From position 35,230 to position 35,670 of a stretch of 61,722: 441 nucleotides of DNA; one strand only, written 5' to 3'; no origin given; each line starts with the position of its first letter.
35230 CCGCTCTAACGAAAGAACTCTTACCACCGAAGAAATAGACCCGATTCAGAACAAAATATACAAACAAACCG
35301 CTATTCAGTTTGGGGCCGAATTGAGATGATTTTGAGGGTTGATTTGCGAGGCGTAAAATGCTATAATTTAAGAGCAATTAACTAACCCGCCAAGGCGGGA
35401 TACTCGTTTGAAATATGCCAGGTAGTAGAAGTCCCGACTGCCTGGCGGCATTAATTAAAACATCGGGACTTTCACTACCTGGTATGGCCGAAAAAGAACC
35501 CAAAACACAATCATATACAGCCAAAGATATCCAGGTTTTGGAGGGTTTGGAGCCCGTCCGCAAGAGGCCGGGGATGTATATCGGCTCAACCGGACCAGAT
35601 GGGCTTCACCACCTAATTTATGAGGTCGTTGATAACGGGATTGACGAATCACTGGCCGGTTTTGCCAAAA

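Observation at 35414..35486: MITE-like 65-bp hairpin element (family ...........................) inserted exactly at the gyrB start codon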

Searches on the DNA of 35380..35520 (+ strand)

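Call 26: search_rna_families(source=window, start=35380, end=35520, threshold=evalue, max_evalue=10)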
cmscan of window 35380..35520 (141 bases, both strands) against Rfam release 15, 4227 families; matches with E-value up to 10: 14.
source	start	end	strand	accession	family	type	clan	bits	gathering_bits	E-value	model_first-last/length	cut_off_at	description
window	35414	35486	+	RF01007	mir-624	Gene; miRNA;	-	21.6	100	0.024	1-86/86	no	mir-624 microRNA precursor family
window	35404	35498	+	RF03862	MIR5274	Gene; miRNA;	-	19.9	100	0.056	1-95/95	no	MIR5274 microRNA precursor family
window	35417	35483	+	RF00974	mir-607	Gene; miRNA;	-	18.4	94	0.32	1-91/91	no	mir-607 microRNA precursor family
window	35417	35484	-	RF00873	mir-550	Gene; miRNA;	-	17.9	81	0.18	1-85/85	no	mir-550 microRNA precursor family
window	35404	35495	-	RF03862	MIR5274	Gene; miRNA;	-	17.3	100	0.3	1-95/95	no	MIR5274 microRNA precursor family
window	35380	35449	-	RF01394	isrK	Gene; sRNA;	-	15.9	50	0.13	1-77/77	no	isrK Hfq binding RNA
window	35413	35487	+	RF04186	mir-278_2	Gene; miRNA;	-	14.2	70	1.8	1-79/79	no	mir-278_2 microRNA precursor family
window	35414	35486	-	RF04093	mir-1784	Gene; miRNA;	-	14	98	2.6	1-92/92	no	mir-1784 microRNA precursor family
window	35386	35400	+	RF03085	abiF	Gene; sRNA;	-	13.8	37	5.3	1-37/37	no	abiF RNA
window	35380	35413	+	RF03055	RAGATH-30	Gene; sRNA;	-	12.2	59.5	4.3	21-59/59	5'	RAGATH-30 RNA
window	35409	35491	-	RF03354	mir-459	Gene; miRNA;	-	11.5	62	5.3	1-81/81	no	mir-459 microRNA precursor family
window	35380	35458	-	RF00624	P9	Gene;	-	10.9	43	4.1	1-38/74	3'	Pseudomonas sRNA P9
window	35444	35520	+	RF00190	SNORA16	Gene; snRNA; snoRNA; HACA-box;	CL00021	10.6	35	5.5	1-133/135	3'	Small nucleolar RNA SNORA16B/SNORA16A family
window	35380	35403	+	RF00624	P9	Gene;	-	10.4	43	5.6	48-74/74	5'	Pseudomonas sRNA P9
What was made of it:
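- On Known structured RNA families (Rfam 15): A relaxed search of copy 1 and its flanks gave only sub-threshold, mostly microRNA-precursor matches, as expected for any long hairpin (call 26).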

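Call 52: build_rna_model(alignment_id=A2, structure=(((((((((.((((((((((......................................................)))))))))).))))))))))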
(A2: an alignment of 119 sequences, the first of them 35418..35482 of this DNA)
Model R1 built from alignment A2 (119 sequences, 94 columns); structure: as given.
model positions 69; base pairs 19; branch points 0; effective number of sequences 16.16; information 0.815 bits per position. Calibrated on 0.2 Mb of random sequence (short: E-values are rough).
structure used (alignment columns):
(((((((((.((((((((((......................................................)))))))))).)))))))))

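Call 53: search_with_rna_model(model_id=R1, source=window, filters=off, max_evalue=10, show_alignments=6)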
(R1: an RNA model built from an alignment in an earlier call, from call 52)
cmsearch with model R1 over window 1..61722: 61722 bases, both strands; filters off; matches with E-value up to 10: 26.
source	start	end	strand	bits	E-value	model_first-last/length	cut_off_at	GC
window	45612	45676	-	60.7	2.5e-16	1-69/69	no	0.55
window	58423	58490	+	58.7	1e-15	1-69/69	no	0.44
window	35418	35482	+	58.4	1.2e-15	1-69/69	no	0.51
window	35418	35482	-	37.9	2.6e-09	1-69/69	no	0.51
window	58423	58490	-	36.3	8.1e-09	1-69/69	no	0.44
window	45612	45676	+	35.5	1.4e-08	1-69/69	no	0.55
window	9761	9786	-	15.2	0.026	1-69/69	no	0.5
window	9761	9786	+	14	0.06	1-69/69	no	0.5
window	13240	13326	+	11.7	0.31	1-69/69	no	0.49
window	13240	13326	-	11.5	0.34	1-69/69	no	0.49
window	31326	31344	-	11.1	0.46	1-69/69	no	0.53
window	31326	31344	+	11.1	0.46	1-69/69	no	0.53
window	51142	51171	+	10.7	0.63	9-61/69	no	0.3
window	18848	18881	+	9.9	1.1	1-69/69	no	0.56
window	18848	18881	-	9.9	1.1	1-69/69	no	0.56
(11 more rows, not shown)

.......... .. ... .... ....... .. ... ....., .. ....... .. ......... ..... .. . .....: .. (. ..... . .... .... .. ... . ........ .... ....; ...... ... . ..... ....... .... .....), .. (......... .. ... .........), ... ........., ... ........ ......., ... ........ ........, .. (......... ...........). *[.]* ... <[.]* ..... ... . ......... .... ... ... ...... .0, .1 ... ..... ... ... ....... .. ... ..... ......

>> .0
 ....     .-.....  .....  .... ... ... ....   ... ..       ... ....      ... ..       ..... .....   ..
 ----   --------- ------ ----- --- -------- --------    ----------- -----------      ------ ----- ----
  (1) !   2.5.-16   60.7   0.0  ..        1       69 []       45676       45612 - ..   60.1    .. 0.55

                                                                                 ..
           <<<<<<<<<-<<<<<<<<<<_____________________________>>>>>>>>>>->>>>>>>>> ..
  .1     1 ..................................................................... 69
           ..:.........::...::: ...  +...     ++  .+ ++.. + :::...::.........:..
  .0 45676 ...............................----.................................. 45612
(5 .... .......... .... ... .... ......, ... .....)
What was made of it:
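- On MITE (non-autonomous DNA transposon): 3 copies in 61.7 kb here (call 53).
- Checked: Nothing else scores above 15 bits (call 53).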
